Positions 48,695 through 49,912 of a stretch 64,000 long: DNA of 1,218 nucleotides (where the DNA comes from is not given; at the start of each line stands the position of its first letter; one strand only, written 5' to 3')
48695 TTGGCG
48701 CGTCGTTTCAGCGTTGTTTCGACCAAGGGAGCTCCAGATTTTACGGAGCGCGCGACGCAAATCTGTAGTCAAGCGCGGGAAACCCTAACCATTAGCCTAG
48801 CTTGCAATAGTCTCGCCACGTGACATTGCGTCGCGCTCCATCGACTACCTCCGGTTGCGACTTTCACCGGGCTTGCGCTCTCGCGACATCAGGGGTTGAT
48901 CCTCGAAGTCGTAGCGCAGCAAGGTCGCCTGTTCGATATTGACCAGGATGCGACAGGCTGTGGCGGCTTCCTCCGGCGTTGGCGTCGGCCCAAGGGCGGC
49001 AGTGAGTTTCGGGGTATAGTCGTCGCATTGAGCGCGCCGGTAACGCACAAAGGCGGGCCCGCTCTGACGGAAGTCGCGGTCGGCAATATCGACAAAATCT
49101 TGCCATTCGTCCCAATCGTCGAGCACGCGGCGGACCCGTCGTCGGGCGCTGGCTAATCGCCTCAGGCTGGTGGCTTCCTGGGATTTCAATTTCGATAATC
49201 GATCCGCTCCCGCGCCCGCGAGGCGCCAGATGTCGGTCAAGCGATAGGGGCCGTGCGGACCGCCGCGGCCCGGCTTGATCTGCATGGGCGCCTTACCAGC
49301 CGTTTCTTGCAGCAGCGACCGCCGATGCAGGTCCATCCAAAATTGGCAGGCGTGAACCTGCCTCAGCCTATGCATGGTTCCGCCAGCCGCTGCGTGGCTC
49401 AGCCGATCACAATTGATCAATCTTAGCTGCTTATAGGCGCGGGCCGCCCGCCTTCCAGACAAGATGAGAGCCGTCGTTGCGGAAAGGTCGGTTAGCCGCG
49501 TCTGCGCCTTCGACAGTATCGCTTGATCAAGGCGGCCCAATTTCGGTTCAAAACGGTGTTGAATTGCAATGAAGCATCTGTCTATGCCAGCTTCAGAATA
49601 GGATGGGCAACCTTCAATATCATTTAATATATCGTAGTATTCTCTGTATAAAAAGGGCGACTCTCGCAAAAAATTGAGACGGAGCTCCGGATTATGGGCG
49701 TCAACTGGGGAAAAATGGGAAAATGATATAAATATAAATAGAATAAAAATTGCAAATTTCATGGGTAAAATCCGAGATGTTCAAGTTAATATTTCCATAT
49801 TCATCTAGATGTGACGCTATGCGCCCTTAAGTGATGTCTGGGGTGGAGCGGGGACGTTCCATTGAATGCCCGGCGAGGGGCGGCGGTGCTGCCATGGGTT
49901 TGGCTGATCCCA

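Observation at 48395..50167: Decay series of B genes inside the array: one N-terminally truncated copy and one frame-destroyed ghost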

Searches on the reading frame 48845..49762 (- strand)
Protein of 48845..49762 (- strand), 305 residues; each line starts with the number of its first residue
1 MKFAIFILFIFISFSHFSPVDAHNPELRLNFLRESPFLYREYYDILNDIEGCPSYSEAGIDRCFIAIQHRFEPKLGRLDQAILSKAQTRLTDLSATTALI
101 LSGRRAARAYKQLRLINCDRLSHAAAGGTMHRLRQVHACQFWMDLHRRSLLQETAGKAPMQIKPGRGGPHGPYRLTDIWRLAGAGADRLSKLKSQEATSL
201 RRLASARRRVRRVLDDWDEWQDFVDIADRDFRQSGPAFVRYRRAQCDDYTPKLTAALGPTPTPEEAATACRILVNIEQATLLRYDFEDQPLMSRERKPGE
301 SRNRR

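Call 7: search_protein_families(library=pfam, proteins=[window:48845-49762:-], max_evalue=0.1)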
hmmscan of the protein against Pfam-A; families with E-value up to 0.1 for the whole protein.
window:48845-49762:- (305 aa): 0 families

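Call 8: search_protein_families(library=ncbifam, proteins=[window:48845-49762:-], max_evalue=0.1)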
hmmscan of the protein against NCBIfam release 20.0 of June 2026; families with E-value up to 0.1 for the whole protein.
window:48845-49762:- (305 aa): 1 family
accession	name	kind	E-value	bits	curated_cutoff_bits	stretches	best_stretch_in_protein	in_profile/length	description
NF041434.1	UmoC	subfamily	0.00039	20.5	120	0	84-141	39-95/105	UmoC family flagellar biogenesis regulator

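Call 12: find_homologous_proteins(query=window:48845-49762:-)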
Query window:48845-49762:- (305 aa): 10 proteins with E <= 0.001 among 4174 candidates.
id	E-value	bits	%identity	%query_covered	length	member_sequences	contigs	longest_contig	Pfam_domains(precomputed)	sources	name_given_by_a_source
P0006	1.3e-204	696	100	100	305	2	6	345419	-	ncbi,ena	-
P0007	3.0e-184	629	90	100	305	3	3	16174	-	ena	-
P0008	3.0e-136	472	70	99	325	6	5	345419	-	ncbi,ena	-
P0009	2.8e-117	409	63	98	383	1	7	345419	-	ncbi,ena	-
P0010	1.5e-111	390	60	98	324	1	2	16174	-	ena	-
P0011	4.8e-104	366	62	87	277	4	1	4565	-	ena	-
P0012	4.8e-93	330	54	93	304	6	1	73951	-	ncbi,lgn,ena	-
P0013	5.9e-84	300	74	58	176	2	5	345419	-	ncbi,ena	-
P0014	5.9e-63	231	43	99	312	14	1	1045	-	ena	-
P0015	5.4e-17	80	80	11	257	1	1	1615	-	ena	-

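Call 32: search_protein_representatives(alignment_id=A2)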
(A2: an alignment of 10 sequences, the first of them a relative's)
Query: 10 sequences, 309 profile positions. Proteins with E-value up to 0.001 (for the whole library): 25; up to 1e-10: 7; up to 1e-30: 7. The best 25 are listed.
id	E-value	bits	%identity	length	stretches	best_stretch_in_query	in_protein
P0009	2.6e-154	529.1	-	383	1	6-309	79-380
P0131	4.7e-142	488.8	-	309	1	1-309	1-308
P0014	3.4e-127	440.0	-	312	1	3-309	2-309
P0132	6.4e-83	294.6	-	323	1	3-215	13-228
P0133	5.9e-74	265.1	-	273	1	57-308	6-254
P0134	2.9e-70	253.0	-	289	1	35-306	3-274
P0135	9.3e-31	123.2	-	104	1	87-163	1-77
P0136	1.2e-08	50.7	-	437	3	191-301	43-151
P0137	1.7e-08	50.1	-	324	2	191-251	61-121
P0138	1.5e-07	47.0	-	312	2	196-255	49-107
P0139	2.4e-07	46.4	-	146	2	202-285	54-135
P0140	2.3e-06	43.1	-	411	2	53-286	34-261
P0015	4.9e-05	38.8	-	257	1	7-54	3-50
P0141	1.0e-04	37.8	-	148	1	187-287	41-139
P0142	1.1e-04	37.6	-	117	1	196-250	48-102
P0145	2.0e-04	36.7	-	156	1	201-258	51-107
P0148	7.5e-04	34.9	-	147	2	199-294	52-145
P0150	8.2e-04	34.8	-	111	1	194-286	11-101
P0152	9.3e-04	34.6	-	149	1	191-287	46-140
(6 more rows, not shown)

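Call 33: search_protein_families(library=pfam, proteins=[P0136, P0137, P0138, P0139, P0140, P0141, P0145, P0148, P0150, P0152], max_evalue=0.01)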
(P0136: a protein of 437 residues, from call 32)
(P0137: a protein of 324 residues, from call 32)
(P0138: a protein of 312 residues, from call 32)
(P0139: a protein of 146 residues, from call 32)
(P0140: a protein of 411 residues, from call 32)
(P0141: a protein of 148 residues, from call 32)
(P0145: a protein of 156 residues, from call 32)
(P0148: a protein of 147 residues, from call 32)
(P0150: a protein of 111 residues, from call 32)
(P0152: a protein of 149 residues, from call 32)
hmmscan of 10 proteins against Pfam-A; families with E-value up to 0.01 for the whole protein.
P0136 (437 aa): 1 family
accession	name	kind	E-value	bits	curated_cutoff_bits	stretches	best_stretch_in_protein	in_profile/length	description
PF07007.17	LprI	-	5.8e-25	88.2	22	3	335-427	14-106/106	Lysozyme inhibitor LprI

P0137 (324 aa): 3 families
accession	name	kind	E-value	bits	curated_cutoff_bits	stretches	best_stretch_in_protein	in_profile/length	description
PF07007.17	LprI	-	1.1e-16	61.6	22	2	58-153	10-106/106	Lysozyme inhibitor LprI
PF05384.16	DegS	-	0.00074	19.5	27.6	0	219-271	25-77/159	Sensor protein DegS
PF06818.20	Fez1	-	0.0077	17.2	34.4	1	98-257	19-172/199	Fez1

P0138 (312 aa): 1 family
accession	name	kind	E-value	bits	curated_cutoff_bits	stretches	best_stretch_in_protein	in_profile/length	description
PF07007.17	LprI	-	1.4e-15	58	22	2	39-134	5-106/106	Lysozyme inhibitor LprI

P0139 (146 aa): 1 family
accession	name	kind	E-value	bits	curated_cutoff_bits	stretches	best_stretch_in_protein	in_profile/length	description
PF07007.17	LprI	-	9.2e-08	32.9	22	1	37-136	7-106/106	Lysozyme inhibitor LprI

P0140 (411 aa): 2 families
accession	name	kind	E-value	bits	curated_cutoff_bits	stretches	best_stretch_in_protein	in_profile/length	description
PF07007.17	LprI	-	2.7e-24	86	22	3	310-403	12-106/106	Lysozyme inhibitor LprI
PF05384.16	DegS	-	0.00014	21.8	27.6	0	47-100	23-76/159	Sensor protein DegS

P0141 (148 aa): 2 families
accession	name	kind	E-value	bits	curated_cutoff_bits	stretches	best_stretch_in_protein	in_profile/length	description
PF07007.17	LprI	-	2.8e-12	47.4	22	1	37-138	5-106/106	Lysozyme inhibitor LprI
PF18288.6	FAA_hydro_N_2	-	0.0035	18.2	25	1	48-102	15-70/78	Fumarylacetoacetase N-terminal domain 2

P0145 (156 aa): 1 family
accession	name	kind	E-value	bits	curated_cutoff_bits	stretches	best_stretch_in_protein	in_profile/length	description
PF07007.17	LprI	-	9.7e-10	39.2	22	1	38-132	10-106/106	Lysozyme inhibitor LprI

P0148 (147 aa): 1 family
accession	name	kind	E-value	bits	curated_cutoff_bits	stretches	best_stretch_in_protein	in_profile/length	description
PF07007.17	LprI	-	9.9e-11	42.4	22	1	37-137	1-106/106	Lysozyme inhibitor LprI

P0150 (111 aa): 1 family
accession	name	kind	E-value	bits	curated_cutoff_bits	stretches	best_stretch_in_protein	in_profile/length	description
PF07007.17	LprI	-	7.4e-09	36.4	22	1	5-101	10-106/106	Lysozyme inhibitor LprI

P0152 (149 aa): 1 family
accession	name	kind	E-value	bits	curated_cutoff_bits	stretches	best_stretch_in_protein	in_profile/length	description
PF07007.17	LprI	-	1e-09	39.2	22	1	37-132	1-99/106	Lysozyme inhibitor LprI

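Call 46: predict_structure(alignment_id=A4)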
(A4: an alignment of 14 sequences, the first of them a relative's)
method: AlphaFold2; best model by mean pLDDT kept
length: 305 residues; sequences in the alignment: 14
mean_pLDDT: 82.5   pTM: 0.82
mean pLDDT of the five models: 82.5, 81.6, 81.5, 80.3, 70.2
residues with pLDDT >= 90: 130; 70-90: 115; 50-70: 48; < 50: 12
segments of 3 or more residues with pLDDT < 50: 16-23, 303-305
pLDDT, mean of each block of 10 residues (from residue 1): 68 51 55 72 78 75 83 89 93 94 97 94 74 82 92 90 67 82 89 96 93 79 87 96 98 89 95 94 80 62 47
secondary structure, 60 per line:
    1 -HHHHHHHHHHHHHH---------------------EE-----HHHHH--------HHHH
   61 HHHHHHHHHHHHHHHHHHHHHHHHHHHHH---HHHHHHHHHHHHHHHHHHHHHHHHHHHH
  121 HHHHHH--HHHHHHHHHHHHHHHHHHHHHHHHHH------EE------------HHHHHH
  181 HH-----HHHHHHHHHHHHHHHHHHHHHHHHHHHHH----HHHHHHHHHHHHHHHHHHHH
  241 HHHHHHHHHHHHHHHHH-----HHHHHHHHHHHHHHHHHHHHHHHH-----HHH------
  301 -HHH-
elements in order: H2-15 H44-48 H57-89 H93-126 H129-154 H175-182 H188-216 H221-257 H263-286

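Call 49: fold_search(model_id=the predicted structure, library=pdb)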
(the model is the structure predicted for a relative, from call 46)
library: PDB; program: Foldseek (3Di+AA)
matches with E <= 10: 184; with E <= 0.001: 0
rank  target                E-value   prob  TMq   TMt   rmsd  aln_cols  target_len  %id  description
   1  5hyg                  7.8e-01  0.20  0.20  0.21  21.9       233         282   12  CmlI (peroxo bound state), arylamine oxygenase of chloramphenicol biosynthetic pathway (released 2016-06-08)
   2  6z0c_C                8.9e-01  0.30  0.23  0.32  16.4       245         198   11  Structure of in silico modelled artificial Maquette-3 protein (released 2021-03-17)
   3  6z0c_A                1.4e+00  0.23  0.23  0.32  16.4       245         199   11  Structure of in silico modelled artificial Maquette-3 protein (released 2021-03-17)
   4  7cbc_A                1.4e+00  0.08  0.15  0.14  16.5       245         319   12  Crystal structure of a de novo designed switch protein caging a hemagglutinin binder (released 2020-12-23)
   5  4ug2_B                1.4e+00  0.06  0.15  0.16  18.4       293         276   12  Thermostabilised HUMAN A2a Receptor with CGS21680 bound (released 2015-04-08)
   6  3qwe                  1.5e+00  0.06  0.12  0.14  35.2       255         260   15  Crystal structure of the N-terminal domain of the GEM interacting protein (released 2011-03-23)
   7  7yit_A                1.6e+00  0.08  0.18  0.19  15.1       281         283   10  Molecular mechanism of biased signaling at the kappa opioid receptor (released 2023-04-12)
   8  5hyh                  1.8e+00  0.06  0.15  0.15  20.3       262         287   15  CmlI (chemically reduced state), arylamine oxygenase of chloramphenicol biosynthetic pathway (released 2016-06-08)
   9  5dw7                  2.1e+00  0.10  0.19  0.19  19.6       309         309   11  Crystal structure of the unliganded geosmin synthase N-terminal domain from Streptomyces coelicolor (released 2015-11-25)
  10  2gm8_A                2.2e+00  0.05  0.13  0.17  20.6       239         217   10  TenA Homolog/Thi-4 Thiaminase complexed with product 4-amino-5-hydroxymethyl-2-methylpyrimidine (released 2006-04-18)
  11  8hs3_R                2.3e+00  0.08  0.20  0.21  23.1       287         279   11  Gi bound orphan GPR20 in ligand-free state (released 2023-03-08)
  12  4o6y_B                2.5e+00  0.13  0.24  0.31  14.5       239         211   10  Crystal Structure of Cytochrome b561 (released 2014-02-05)
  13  4o7g_B                2.5e+00  0.13  0.23  0.31  18.4       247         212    9  Crystal Structure of Ascorbate-bound Cytochrome b561, crystal soaked in 1 M L-ascorbate for 40 minutes (released 2014-02-05)
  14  7vip                  2.6e+00  0.08  0.15  0.22  16.4       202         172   12  Crystal structure of Au(10EQ)-apo-R168H/L169C-rHLFr (released 2022-06-08)
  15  9kf7                  2.8e+00  0.08  0.16  0.25  15.2       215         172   14  Crystal structure of ferritin mutant (R52H/E56H/R59H/E63H) (released 2025-09-24)
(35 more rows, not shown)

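Call 77: find_encoding_contigs(protein=P0012, flank=10000, max_places=4)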
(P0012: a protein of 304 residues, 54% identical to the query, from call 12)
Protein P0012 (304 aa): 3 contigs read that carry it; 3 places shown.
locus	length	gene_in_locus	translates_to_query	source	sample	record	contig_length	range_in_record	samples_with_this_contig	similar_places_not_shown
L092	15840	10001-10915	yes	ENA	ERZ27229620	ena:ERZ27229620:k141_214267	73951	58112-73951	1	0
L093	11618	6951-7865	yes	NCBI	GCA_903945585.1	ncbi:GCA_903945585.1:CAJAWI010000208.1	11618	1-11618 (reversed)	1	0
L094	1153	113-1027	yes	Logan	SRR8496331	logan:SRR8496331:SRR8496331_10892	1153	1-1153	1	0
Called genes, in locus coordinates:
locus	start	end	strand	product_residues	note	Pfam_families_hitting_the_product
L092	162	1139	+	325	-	PF00005:ABC_tran, PF13304:AAA_21 (weak)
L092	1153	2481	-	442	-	PF25919:BSH_CusB (faint), PF00364:Biotin_lipoyl (faint), PF25984:BSH_YknX (faint), PF25994:HH_AprE, PF26002:Beta-barrel_AprE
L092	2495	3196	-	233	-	-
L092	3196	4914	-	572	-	PF02321:OEP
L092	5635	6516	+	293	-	PF16747:Adhesin_E (weak), PF05036:SPOR (weak)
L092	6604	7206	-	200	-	PF21176:RecR_HhH, PF02132:RecR_ZnF (weak), PF13662:Toprim_4, PF21175:RecR_C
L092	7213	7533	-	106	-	PF02575:YbaB_DNA_bd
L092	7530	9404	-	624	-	PF13177:DNA_pol3_delta2, PF13191:AAA_16 (weak), PF13604:AAA_30 (weak), PF07728:AAA_5 (weak), PF00004:AAA, PF22608:DNAX_ATPase_lid, PF12169:DNA_pol3_gamma3, PF12362:DUF3646, +2 more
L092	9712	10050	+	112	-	PF01476:LysM (weak)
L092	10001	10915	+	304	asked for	-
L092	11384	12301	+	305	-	-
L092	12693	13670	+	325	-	-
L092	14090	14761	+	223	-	-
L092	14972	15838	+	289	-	?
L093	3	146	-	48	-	?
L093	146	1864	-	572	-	PF02321:OEP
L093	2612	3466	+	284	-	PF16747:Adhesin_E (weak), PF05036:SPOR (weak)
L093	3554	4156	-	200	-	PF21176:RecR_HhH, PF02132:RecR_ZnF (weak), PF13662:Toprim_4, PF21175:RecR_C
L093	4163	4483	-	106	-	PF02575:YbaB_DNA_bd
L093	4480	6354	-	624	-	PF13177:DNA_pol3_delta2, PF13191:AAA_16 (weak), PF13604:AAA_30 (weak), PF07728:AAA_5 (weak), PF00004:AAA, PF22608:DNAX_ATPase_lid, PF12169:DNA_pol3_gamma3, PF12362:DUF3646, +2 more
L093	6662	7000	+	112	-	PF01476:LysM (weak)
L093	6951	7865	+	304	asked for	-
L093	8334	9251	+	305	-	-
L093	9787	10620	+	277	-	-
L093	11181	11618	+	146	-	?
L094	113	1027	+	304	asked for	-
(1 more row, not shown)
